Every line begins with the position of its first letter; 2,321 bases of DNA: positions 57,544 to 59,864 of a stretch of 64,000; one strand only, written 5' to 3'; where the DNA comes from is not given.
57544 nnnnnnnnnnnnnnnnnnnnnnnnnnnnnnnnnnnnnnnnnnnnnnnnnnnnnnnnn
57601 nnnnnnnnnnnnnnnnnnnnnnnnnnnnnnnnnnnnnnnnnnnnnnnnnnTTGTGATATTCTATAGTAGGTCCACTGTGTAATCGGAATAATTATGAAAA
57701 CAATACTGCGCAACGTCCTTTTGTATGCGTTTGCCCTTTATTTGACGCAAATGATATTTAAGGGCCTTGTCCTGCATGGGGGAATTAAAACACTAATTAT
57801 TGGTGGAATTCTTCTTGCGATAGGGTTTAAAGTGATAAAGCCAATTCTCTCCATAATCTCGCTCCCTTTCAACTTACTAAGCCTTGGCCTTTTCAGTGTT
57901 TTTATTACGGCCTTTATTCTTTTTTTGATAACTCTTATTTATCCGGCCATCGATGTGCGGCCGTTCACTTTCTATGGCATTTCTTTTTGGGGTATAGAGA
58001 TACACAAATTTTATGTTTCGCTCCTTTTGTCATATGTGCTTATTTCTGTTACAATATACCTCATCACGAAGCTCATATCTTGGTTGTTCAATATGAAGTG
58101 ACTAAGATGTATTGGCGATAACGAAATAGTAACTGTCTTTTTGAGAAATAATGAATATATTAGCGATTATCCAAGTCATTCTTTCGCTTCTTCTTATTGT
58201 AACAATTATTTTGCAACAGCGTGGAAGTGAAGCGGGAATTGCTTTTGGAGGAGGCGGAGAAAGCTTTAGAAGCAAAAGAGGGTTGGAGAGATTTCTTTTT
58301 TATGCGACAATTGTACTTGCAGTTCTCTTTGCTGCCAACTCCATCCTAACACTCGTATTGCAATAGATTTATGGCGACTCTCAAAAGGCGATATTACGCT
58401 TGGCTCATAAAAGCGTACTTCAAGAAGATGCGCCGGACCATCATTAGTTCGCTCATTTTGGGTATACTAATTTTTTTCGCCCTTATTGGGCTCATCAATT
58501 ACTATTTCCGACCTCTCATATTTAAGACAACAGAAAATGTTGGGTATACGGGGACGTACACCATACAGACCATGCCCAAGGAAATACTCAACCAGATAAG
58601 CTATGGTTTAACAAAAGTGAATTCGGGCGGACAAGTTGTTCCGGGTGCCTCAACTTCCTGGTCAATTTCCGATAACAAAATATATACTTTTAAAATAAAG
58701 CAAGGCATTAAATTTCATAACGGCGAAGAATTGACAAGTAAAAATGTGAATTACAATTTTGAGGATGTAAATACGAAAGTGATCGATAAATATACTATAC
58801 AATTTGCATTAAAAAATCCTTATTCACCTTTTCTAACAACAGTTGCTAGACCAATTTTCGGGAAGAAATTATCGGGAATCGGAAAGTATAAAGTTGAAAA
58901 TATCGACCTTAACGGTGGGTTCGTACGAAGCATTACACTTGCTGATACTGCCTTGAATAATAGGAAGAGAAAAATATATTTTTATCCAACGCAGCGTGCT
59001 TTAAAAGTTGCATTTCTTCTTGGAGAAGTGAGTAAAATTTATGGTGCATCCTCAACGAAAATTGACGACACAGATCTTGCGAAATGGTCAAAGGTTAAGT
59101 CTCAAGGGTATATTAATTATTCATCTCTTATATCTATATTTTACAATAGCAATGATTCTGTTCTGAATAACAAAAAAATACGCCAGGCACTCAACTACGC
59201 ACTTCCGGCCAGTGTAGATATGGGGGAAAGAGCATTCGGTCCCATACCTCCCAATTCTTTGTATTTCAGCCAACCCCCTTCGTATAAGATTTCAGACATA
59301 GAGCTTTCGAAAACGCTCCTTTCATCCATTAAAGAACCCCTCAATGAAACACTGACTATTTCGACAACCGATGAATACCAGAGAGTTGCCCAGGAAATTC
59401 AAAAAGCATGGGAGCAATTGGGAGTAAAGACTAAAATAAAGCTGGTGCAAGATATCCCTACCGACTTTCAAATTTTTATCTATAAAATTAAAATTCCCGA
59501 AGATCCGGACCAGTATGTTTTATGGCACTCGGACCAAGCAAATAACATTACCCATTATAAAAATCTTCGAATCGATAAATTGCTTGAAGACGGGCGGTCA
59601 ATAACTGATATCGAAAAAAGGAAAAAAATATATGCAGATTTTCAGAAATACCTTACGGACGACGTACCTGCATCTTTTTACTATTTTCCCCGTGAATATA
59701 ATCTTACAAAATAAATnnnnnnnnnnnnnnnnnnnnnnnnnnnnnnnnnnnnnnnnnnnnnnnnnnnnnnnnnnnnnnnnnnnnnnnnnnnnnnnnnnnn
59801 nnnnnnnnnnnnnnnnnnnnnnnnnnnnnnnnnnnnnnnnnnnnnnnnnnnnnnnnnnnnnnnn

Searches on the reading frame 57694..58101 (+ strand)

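Call 3: search_protein_families(library=pfam, proteins=[window:57694-58101:+], max_evalue=0.1)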
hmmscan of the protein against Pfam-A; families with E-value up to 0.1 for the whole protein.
window:57694-58101:+ (135 aa): 1 family
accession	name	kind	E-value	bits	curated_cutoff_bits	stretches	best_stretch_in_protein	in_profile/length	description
PF04020.18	Phage_holin_4_2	-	8.6e-10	39.6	28.8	1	4-91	3-89/105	Mycobacterial 4 TMS phage holin, superfamily IV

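Call 4: search_protein_families(library=ncbifam, proteins=[window:57694-58101:+], max_evalue=0.1)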
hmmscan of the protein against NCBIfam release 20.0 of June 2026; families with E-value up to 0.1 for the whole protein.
window:57694-58101:+ (135 aa): 0 families

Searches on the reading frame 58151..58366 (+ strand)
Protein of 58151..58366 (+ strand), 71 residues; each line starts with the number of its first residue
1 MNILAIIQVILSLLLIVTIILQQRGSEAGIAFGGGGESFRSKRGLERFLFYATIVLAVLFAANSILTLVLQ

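Call 70: search_protein_families(library=pfam, proteins=[window:58151-58366:+], max_evalue=0.001)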
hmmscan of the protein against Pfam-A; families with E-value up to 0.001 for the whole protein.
window:58151-58366:+ (71 aa): 1 family
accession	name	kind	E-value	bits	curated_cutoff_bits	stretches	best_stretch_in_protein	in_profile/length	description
PF03840.19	SecG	-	6.8e-14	52.2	29.2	1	3-68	1-68/70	Preprotein translocase SecG subunit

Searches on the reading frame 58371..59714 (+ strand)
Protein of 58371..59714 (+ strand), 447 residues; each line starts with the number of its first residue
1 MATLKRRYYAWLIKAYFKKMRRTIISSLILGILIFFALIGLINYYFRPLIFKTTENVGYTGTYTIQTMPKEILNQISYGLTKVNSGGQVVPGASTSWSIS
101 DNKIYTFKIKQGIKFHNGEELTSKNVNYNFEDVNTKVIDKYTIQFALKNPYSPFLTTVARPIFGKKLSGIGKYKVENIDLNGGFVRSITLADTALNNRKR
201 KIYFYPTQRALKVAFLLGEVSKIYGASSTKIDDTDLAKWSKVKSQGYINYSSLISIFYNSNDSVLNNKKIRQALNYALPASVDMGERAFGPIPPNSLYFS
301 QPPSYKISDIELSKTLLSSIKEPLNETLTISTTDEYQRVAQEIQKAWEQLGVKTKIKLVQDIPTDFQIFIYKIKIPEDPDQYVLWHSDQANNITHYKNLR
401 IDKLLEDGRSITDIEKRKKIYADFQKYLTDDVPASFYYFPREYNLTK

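Call 3: search_protein_families(library=pfam, proteins=[window:58371-59714:+], max_evalue=0.1)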
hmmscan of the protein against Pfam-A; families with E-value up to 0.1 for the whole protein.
window:58371-59714:+ (447 aa): 1 family
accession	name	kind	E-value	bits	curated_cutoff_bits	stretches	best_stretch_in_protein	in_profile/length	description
PF00496.27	SBP_bac_5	-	7e-30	104.8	32.4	1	88-371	1-344/368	Bacterial extracellular solute-binding proteins, family 5 Middle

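Call 4: search_protein_families(library=ncbifam, proteins=[window:58371-59714:+], max_evalue=0.1)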
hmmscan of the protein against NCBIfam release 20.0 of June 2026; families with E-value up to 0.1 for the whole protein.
window:58371-59714:+ (447 aa): 12 families
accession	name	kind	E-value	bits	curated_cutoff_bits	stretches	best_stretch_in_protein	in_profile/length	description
NF045467.1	Opp4A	equivalog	1.4e-25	89.6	650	2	331-440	405-528/556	oligopeptide ABC transporter substrate-binding protein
TIGR02294.1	nickel_nikA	equivalog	4e-15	55.3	393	1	76-278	35-276/501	nickel ABC transporter substrate-binding protein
NF045468.1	Opp5A_nikA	equivalog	8.9e-14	50.8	600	2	79-132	47-100/488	nickel ABC transporter substrate-binding protein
NF011684.0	PRK15104.1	equivalog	2.1e-12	46.5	947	2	71-133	64-126/543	oligopeptide ABC transporter substrate-binding protein OppA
NF007287.0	PRK09755.1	equivalog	1.2e-08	34.3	1098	2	386-438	449-502/535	ABC transporter substrate-binding protein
NF011942.0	PRK15413.1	equivalog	2.5e-08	33.1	594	1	94-162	76-162/512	glutathione ABC transporter substrate-binding protein GsiB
NF047575.1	opine_bind_CntA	exception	1.3e-07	30.6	800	1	89-157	77-163/535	staphylopine-dependent metal ABC transporter substrate-binding lipoprotein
TIGR04028.1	SBP_KPN_01854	hypoth_equivalog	7.8e-07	28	468.5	1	72-131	26-88/509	TIGR04028 family ABC transporter substrate-binding protein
NF043070.1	DppA_dipep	equivalog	4.3e-06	25.6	1005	1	87-132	72-117/535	dipeptide ABC transporter periplasmic-binding protein DppA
NF010149.0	PRK13626.1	equivalog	0.0016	17.2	476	1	70-138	144-213/552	HTH-type transcriptional regulator SgrR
NF002304.0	PRK01222.2-4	equivalog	0.021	14.2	181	1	309-407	37-133/208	phosphoribosylanthranilate isomerase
NF005097.0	PRK06525.1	equivalog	0.027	13.2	430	1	5-45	113-152/480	hydrogenase 4 subunit D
